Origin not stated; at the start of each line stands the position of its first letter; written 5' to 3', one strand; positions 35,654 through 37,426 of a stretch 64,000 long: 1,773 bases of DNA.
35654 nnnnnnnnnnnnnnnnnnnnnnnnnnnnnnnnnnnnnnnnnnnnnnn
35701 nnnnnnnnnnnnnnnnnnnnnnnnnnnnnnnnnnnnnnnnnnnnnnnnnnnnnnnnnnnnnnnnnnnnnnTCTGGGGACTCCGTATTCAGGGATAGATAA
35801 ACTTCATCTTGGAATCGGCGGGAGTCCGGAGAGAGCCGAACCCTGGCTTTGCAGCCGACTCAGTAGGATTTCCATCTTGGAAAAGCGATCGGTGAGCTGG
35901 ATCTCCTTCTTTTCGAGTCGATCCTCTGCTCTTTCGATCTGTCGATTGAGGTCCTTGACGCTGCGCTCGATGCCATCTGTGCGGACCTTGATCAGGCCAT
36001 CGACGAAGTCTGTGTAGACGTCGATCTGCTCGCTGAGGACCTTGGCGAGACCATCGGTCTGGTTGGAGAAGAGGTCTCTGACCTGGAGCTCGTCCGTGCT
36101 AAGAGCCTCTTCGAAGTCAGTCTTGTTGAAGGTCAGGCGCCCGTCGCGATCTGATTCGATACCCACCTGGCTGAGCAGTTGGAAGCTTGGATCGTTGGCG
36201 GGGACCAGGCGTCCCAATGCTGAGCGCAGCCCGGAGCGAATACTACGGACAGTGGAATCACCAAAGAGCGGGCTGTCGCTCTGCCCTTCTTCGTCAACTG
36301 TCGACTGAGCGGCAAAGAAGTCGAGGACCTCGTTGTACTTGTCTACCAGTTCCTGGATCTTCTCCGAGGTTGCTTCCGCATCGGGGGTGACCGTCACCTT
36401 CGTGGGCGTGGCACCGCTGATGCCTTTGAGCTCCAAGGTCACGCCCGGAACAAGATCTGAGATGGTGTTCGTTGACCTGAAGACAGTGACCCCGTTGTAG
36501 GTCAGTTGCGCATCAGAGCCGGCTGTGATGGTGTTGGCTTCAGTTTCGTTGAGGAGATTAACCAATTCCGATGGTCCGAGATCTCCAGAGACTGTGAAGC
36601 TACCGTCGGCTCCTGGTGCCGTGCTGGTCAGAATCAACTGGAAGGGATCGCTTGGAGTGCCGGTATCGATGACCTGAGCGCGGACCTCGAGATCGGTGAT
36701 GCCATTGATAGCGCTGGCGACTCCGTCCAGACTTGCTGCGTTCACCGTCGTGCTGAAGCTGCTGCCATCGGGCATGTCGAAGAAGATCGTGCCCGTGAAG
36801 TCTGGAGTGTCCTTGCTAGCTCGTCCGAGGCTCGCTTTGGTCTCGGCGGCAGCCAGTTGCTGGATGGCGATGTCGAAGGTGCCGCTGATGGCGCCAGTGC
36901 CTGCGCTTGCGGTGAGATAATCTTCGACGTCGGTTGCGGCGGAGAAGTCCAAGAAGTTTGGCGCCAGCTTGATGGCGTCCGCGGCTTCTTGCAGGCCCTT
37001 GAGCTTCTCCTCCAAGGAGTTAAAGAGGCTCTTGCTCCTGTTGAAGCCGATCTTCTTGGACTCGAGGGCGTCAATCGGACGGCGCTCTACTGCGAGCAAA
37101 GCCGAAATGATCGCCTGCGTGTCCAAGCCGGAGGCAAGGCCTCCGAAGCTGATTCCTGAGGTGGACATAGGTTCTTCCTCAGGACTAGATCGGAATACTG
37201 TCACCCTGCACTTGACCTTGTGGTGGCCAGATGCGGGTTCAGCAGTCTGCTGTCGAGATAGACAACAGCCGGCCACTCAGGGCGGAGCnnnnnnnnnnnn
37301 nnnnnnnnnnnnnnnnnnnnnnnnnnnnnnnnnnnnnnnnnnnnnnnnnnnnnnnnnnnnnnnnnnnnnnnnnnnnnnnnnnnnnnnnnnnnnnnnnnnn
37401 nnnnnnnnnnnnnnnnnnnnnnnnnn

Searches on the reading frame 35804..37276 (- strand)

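Call 14: search_protein_families(library=pfam, proteins=[window:35804-37276:-], max_evalue=0.001)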
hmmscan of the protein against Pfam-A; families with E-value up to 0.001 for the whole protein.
window:35804-37276:- (490 aa): 2 families
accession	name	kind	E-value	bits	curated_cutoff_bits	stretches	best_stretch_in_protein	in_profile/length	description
PF07195.17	FliD_C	-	2.7e-52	178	25.4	1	253-476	1-235/236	Flagellar hook-associated protein 2 C-terminus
PF02465.23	FliD_N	-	6.6e-19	68.8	24.8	1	49-144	1-96/97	Flagellar hook-associated protein 2 N-terminus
